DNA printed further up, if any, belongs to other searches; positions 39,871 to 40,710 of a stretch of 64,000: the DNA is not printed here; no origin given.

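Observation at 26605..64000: Tandem array of three giant Ig-repeat / peptidoglycan-binding surface-protein genes occupying about 37 kb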

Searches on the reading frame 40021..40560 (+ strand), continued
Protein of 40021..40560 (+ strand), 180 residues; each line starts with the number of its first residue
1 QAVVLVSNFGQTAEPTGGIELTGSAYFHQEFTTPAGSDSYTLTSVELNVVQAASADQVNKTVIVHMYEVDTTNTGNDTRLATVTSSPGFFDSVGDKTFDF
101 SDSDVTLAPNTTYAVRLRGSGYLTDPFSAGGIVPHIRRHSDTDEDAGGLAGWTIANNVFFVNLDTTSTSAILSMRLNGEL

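Call 89: search_protein_families(library=pfam, proteins=[P0161, L082:23193-27692:+], max_evalue=0.01)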
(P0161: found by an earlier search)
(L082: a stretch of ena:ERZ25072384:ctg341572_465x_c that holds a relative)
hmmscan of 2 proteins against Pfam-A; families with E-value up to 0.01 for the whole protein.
P0161 (2002 aa): 4 families
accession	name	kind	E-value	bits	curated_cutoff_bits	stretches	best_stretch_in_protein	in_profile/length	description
PF19077.6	Big_13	-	3.5e-41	140.3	27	4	590-665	4-82/102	Bacterial Ig-like domain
PF01471.23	PG_binding_1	-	1.1e-22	80.4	23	2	1864-1927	2-56/57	Putative peptidoglycan binding domain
PF12245.14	Big_3_2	-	4e-08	33.9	23.3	1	888-941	71-122/122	Bacterial Ig-like domain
PF20958.2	GxGYxYP_N_3rd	-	0.0022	18.5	24.4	0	39-90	26-80/91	GxGYxYP third domain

L082:23193-27692:+ (1500 aa): 5 families
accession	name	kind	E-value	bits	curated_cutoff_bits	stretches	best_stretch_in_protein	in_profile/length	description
PF19077.6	Big_13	-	2e-55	186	27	6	814-928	3-102/102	Bacterial Ig-like domain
PF07495.19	Y_Y_Y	-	5.2e-05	23.5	26.6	0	886-926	24-64/65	Y_Y_Y domain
PF15418.12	DUF4625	-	0.00024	21.8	27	0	812-919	10-124/131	Domain of unknown function (DUF4625)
PF13750.12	Big_3_3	-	0.0003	20.9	27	0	891-932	5-47/157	Bacterial Ig-like domain (group 3)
PF12245.14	Big_3_2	-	0.0038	17.8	23.3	0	846-927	42-121/122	Bacterial Ig-like domain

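Call 90: search_protein_families(library=ncbifam, proteins=[P0161, L082:23193-27692:+], max_evalue=0.01)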
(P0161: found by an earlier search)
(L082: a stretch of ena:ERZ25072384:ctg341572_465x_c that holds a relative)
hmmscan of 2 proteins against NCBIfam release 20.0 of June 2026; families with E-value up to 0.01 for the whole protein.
P0161 (2002 aa): 1 family
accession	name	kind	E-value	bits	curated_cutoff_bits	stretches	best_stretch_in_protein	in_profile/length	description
TIGR02869.1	spore_SleB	equivalog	1.7e-07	31.3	236.5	0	1739-1812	7-71/201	spore cortex-lytic enzyme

L082:23193-27692:+ (1500 aa): 2 families
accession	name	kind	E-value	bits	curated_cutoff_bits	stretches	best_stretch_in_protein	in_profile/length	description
NF033510.3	Ca_tandemer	repeat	0.0059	16.9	50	1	392-492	3-96/96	Ca2+-stabilized repeat-containing adhesin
NF047446.1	barrel_OmpL47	domain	0.0093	16.4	40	0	900-926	42-68/68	OmpL47-type beta-barrel domain-containing protein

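Call 104: fold_search(model_id=the predicted structure, library=viral)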
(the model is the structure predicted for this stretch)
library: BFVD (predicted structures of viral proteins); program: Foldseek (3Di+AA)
matches with E <= 10: 1671; with E <= 0.001: 38
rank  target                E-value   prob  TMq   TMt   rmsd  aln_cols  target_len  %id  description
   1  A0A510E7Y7            2.5e-08  1.00  0.71  0.35   3.7       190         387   20  (no name in the UniProt tables at hand)
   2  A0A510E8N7            1.7e-06  1.00  0.67  0.15   5.2       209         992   17  (no name in the UniProt tables at hand)
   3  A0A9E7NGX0            5.7e-06  1.00  0.59  0.18   8.2       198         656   17  (no name in the UniProt tables at hand)
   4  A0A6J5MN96            8.7e-06  1.00  0.51  0.35   9.0       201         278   14  Uncharacterized protein [uncultured Caudovirales phage]
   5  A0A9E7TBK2            1.5e-05  1.00  0.55  0.15   7.9       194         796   14  (no name in the UniProt tables at hand)
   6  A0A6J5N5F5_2          2.2e-05  1.00  0.49  0.12   8.1       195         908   12  Collagen triple helix repeat [uncultured Caudovirales phage]
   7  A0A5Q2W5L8            3.2e-05  1.00  0.64  0.17   4.9       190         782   13  (no name in the UniProt tables at hand)
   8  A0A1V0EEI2            3.2e-05  1.00  0.51  0.25   6.2       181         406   18  Uncharacterized protein [Caulobacter phage Ccr34]
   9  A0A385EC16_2          6.4e-05  1.00  0.50  0.09   5.6       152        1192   14  receptor protein-tyrosine kinase [Caulobacter phage CcrBL10]
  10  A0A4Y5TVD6            6.4e-05  1.00  0.47  0.37  10.2       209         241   14  Uncharacterized protein [Vibrio phage VAP7]
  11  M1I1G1                7.1e-05  1.00  0.58  0.23   5.3       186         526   12  (no name in the UniProt tables at hand)
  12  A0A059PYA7            7.1e-05  1.00  0.58  0.52   8.0       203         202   14  Uncharacterized protein [Anabaena phage A-4L]
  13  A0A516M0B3            7.1e-05  1.00  0.44  0.36  11.5       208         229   15  (no name in the UniProt tables at hand)
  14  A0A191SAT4            7.9e-05  1.00  0.57  0.54   5.7       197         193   12  (no name in the UniProt tables at hand)
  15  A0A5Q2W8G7            8.3e-05  1.00  0.39  0.11  22.4       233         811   16  (no name in the UniProt tables at hand)
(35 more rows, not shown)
